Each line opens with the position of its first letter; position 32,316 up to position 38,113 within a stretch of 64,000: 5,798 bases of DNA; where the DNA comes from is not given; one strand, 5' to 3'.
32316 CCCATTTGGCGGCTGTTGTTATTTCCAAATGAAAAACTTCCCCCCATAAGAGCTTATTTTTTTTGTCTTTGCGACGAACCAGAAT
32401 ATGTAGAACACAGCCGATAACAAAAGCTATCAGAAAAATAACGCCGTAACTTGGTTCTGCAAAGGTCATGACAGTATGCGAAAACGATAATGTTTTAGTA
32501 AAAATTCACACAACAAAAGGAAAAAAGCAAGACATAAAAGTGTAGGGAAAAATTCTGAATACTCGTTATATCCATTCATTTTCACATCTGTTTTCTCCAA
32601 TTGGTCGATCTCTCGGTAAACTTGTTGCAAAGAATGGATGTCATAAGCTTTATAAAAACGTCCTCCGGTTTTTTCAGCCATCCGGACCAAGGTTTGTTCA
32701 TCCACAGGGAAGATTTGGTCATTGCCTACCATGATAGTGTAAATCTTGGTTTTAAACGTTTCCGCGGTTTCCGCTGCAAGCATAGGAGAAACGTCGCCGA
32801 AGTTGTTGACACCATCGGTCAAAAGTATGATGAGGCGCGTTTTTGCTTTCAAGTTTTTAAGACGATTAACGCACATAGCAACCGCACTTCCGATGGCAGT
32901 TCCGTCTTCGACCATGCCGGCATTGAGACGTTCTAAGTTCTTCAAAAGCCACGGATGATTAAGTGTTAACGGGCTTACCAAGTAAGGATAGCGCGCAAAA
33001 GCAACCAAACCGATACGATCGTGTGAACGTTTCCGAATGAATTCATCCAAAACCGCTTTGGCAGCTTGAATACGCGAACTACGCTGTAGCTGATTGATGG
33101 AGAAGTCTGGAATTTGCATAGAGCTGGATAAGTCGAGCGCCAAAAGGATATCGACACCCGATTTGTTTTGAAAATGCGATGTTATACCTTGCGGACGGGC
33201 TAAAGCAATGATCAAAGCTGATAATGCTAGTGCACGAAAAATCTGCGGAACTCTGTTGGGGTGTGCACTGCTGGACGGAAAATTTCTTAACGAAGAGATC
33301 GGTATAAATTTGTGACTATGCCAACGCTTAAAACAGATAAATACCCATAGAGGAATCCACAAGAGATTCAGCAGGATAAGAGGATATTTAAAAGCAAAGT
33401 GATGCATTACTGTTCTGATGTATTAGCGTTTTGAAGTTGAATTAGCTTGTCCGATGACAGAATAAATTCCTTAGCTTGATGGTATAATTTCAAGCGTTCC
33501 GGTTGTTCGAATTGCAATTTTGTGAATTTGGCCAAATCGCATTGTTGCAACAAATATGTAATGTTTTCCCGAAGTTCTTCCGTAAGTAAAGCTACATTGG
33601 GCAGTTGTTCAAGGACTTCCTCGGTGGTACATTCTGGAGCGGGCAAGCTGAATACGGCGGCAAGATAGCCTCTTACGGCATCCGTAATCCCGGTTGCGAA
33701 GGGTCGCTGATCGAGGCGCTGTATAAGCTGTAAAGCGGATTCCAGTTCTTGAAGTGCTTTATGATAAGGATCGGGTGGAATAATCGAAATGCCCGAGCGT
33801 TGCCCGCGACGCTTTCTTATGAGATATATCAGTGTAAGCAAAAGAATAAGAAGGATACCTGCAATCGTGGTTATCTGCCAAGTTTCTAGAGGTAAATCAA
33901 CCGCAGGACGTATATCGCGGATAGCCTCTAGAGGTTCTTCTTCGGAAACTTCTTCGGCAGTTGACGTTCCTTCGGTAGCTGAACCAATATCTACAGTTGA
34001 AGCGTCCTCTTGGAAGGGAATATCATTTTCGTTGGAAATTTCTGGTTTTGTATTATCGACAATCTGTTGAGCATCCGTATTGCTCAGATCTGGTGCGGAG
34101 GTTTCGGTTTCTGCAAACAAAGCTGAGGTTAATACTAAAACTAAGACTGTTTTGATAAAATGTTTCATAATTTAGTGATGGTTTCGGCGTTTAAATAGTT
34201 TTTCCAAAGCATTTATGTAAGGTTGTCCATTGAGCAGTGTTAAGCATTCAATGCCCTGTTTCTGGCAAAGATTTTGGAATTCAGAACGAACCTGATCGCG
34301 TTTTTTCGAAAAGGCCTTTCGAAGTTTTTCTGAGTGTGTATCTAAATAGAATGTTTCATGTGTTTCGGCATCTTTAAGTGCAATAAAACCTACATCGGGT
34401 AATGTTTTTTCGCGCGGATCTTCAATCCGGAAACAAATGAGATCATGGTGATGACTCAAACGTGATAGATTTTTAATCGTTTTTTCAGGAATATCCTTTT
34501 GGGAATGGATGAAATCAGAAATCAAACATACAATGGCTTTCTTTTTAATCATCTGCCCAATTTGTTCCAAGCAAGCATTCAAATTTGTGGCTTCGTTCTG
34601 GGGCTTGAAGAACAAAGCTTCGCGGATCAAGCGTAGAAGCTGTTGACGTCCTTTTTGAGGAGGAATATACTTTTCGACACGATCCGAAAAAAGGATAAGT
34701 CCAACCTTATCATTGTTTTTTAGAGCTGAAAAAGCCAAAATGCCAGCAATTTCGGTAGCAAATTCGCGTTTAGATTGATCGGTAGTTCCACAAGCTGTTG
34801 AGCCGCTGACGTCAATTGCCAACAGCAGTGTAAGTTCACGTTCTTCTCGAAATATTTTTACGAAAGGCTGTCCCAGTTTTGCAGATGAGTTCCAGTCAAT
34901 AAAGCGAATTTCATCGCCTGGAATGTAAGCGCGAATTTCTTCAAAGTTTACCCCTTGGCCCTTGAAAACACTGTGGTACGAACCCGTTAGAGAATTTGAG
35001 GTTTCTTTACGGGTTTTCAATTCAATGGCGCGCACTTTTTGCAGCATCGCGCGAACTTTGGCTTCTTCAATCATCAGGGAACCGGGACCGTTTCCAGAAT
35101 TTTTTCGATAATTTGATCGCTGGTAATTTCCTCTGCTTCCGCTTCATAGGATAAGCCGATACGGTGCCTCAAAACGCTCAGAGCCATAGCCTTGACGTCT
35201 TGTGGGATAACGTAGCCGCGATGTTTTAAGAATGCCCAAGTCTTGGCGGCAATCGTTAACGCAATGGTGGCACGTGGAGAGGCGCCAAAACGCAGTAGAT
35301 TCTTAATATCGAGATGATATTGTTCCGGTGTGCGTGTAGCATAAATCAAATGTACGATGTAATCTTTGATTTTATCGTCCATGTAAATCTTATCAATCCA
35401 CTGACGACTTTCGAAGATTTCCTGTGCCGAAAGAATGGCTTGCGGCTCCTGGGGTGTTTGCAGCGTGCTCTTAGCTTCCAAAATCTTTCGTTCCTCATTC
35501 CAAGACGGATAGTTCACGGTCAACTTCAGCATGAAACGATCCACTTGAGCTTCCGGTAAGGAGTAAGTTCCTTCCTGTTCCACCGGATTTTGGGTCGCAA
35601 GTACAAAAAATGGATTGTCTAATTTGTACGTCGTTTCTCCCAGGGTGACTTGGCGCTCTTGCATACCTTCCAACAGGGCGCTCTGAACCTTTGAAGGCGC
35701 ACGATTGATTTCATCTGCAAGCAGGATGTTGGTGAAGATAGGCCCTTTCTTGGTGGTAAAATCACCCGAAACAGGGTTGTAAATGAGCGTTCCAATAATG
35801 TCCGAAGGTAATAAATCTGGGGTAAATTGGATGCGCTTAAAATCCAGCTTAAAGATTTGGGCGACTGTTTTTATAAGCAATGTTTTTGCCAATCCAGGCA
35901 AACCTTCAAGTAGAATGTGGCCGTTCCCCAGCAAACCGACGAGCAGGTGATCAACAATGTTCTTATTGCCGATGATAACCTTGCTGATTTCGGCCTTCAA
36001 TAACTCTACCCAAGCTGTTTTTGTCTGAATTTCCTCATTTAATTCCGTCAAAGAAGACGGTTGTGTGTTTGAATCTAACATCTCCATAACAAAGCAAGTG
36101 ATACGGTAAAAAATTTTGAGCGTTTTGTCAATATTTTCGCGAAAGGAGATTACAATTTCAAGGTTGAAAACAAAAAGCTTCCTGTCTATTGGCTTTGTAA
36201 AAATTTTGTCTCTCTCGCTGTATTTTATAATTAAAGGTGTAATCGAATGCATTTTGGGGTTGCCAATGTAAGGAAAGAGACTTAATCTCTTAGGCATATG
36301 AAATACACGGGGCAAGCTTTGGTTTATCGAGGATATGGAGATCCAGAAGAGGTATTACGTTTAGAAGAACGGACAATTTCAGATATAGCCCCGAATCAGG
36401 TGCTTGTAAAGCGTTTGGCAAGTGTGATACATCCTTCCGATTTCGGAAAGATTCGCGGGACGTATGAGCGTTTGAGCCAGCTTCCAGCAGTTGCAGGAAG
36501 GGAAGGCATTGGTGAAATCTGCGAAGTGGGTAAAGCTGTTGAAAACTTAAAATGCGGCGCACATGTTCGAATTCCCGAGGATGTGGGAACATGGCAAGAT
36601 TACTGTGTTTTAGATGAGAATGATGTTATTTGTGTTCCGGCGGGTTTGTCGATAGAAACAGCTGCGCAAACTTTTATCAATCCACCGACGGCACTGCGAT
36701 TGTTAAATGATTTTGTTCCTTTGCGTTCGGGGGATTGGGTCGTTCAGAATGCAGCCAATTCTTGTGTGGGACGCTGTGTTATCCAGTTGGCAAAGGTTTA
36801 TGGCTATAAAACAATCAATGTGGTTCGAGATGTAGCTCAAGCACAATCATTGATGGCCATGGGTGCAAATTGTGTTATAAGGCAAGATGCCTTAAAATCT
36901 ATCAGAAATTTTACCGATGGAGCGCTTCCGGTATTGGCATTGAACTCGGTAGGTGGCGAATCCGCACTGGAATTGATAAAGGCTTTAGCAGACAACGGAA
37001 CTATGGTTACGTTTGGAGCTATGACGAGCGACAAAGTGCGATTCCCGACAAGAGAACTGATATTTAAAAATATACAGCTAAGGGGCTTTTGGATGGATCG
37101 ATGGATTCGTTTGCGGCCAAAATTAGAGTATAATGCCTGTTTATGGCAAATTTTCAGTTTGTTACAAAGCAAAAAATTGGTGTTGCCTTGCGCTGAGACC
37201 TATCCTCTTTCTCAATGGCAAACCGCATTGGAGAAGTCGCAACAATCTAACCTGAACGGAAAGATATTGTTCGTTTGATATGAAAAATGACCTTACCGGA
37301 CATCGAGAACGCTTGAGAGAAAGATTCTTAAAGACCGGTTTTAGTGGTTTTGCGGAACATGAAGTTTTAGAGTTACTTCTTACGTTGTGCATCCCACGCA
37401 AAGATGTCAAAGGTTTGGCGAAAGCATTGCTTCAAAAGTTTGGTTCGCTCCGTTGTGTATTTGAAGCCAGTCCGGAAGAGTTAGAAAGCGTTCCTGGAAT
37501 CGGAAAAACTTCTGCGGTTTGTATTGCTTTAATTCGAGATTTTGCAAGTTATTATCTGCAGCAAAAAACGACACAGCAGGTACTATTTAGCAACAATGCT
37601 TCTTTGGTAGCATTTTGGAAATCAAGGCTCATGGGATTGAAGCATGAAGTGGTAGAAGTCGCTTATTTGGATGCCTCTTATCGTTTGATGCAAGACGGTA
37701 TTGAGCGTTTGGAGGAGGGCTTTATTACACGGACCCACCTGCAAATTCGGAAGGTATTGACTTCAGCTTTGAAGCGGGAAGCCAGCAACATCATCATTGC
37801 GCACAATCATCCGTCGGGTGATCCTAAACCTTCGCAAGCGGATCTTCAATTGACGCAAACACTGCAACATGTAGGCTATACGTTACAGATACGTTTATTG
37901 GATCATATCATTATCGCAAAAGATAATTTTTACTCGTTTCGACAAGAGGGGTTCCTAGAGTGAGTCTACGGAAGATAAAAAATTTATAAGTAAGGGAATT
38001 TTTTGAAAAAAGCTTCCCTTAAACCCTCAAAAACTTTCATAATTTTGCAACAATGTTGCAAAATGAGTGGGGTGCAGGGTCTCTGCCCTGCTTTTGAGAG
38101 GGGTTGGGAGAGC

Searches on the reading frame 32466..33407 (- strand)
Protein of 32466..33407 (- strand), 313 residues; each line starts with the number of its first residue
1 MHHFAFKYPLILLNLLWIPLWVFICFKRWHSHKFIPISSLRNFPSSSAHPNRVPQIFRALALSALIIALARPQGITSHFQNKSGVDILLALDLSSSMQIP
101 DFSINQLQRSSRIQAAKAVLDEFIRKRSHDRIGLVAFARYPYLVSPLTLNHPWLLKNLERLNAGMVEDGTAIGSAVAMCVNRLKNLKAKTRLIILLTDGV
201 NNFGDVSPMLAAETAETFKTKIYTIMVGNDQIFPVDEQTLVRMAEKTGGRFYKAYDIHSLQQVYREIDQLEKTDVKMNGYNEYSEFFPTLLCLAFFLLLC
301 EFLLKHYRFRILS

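Call 11: search_protein_families(library=pfam, proteins=[window:32466-33407:-], max_evalue=0.001)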
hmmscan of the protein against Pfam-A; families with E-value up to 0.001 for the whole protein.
window:32466-33407:- (313 aa): 3 families
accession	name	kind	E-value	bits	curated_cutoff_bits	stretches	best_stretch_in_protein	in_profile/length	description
PF13519.12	VWA_2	-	2.1e-17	64.1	27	1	88-199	2-106/107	von Willebrand factor type A domain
PF00092.34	VWA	-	1.2e-15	58.6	23.8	1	86-265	1-173/174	von Willebrand factor type A domain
PF07584.16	BatA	-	0.00015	22.6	25.9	1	1-72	1-77/77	Aerotolerance regulator N-terminal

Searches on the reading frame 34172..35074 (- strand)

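Call 11: search_protein_families(library=pfam, proteins=[window:34172-35074:-], max_evalue=0.001)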
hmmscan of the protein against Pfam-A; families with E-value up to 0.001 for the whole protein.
window:34172-35074:- (300 aa): 2 families
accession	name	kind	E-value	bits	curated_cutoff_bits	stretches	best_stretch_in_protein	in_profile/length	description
PF01882.25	DUF58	-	1.6e-69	233.8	23.4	1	46-261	1-212/216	Protein of unknown function DUF58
PF13519.12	VWA_2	-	9.8e-16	58.8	27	1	83-188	1-106/107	von Willebrand factor type A domain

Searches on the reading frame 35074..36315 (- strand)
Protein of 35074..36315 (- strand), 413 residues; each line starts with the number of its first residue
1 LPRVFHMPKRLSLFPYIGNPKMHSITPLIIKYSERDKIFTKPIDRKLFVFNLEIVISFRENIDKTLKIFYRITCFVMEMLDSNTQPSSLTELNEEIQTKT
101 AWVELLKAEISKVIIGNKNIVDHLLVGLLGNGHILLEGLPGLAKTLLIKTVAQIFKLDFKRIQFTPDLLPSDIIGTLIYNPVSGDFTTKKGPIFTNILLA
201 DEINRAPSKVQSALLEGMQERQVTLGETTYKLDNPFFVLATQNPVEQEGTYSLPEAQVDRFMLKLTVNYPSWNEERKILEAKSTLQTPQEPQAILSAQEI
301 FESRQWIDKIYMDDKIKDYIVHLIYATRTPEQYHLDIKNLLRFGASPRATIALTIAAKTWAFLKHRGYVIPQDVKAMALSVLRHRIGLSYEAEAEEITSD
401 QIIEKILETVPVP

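Call 11: search_protein_families(library=pfam, proteins=[window:35074-36315:-], max_evalue=0.001)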
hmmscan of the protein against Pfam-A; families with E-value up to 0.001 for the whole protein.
window:35074-36315:- (413 aa): 7 families
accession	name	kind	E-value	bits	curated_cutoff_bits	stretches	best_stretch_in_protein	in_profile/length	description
PF07726.17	AAA_3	-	9e-64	213.7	27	1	133-263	1-131/131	ATPase family associated with various cellular activities (AAA)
PF17863.7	AAA_lid_2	-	1.6e-21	76.3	22.7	1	339-406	7-74/74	AAA lid domain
PF20030.5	bpMoxR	-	8.5e-14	51.5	27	1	108-299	8-199/205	MoxR domain in the MoxR-vWA-beta-propeller ternary systems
PF07728.20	AAA_5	-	9.1e-13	48.8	22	1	133-261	1-139/139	AAA domain (dynein-related subfamily)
PF00493.29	MCM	-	2.5e-05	24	23.3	1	87-252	13-179/224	MCM P-loop domain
PF00004.35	AAA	-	9.8e-05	23.3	21.2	1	134-244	1-111/131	ATPase family associated with various cellular activities (AAA)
PF01078.27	Mg_chelatase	-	0.00073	19.4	20.3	0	114-155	5-46/207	Magnesium chelatase, subunit ChlI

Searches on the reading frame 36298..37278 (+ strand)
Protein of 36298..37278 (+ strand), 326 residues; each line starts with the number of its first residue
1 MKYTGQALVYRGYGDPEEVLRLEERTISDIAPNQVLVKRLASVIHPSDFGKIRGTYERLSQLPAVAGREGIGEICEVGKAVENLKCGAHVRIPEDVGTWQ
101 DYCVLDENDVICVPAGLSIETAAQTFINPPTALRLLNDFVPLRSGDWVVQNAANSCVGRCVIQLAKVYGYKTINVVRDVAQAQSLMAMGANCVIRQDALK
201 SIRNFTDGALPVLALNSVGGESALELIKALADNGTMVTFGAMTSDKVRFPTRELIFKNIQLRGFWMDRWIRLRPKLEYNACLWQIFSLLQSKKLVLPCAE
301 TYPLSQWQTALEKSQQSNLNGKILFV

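Call 11: search_protein_families(library=pfam, proteins=[window:36298-37278:+], max_evalue=0.001)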
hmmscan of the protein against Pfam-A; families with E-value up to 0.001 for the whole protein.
window:36298-37278:+ (326 aa): 3 families
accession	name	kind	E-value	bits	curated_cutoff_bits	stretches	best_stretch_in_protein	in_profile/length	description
PF00107.32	ADH_zinc_N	-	9.4e-19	68.1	31.8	1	157-268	2-116/129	Zinc-binding dehydrogenase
PF08240.17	ADH_N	-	2.8e-10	40.8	23.5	1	32-114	2-103/104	Alcohol dehydrogenase GroES-like domain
PF13602.12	ADH_zinc_N_2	-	1.1e-08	36.6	27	1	213-323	26-132/134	Zinc-binding dehydrogenase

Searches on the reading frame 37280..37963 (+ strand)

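Call 83: search_protein_families(library=pfam, proteins=[window:37280-37963:+], max_evalue=0.001)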
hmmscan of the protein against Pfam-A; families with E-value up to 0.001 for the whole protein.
window:37280-37963:+ (227 aa): 5 families
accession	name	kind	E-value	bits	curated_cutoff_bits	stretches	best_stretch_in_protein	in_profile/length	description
PF04002.20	RadC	-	1.5e-35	122.1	22.1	1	104-224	2-120/121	RadC-like JAB domain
PF20582.4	UPF0758_N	-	3.8e-10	40.1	27.1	1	9-80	7-77/77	UPF0758 N-terminal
PF12826.13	HHH_2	-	5.8e-06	26.8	27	1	46-82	15-51/64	Helix-hairpin-helix motif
PF00633.29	HHH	-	4.2e-05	23.6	24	1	60-79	5-24/30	Helix-hairpin-helix motif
PF14520.12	HHH_5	-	6e-05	23.9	27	1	46-79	14-48/57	Helix-hairpin-helix domain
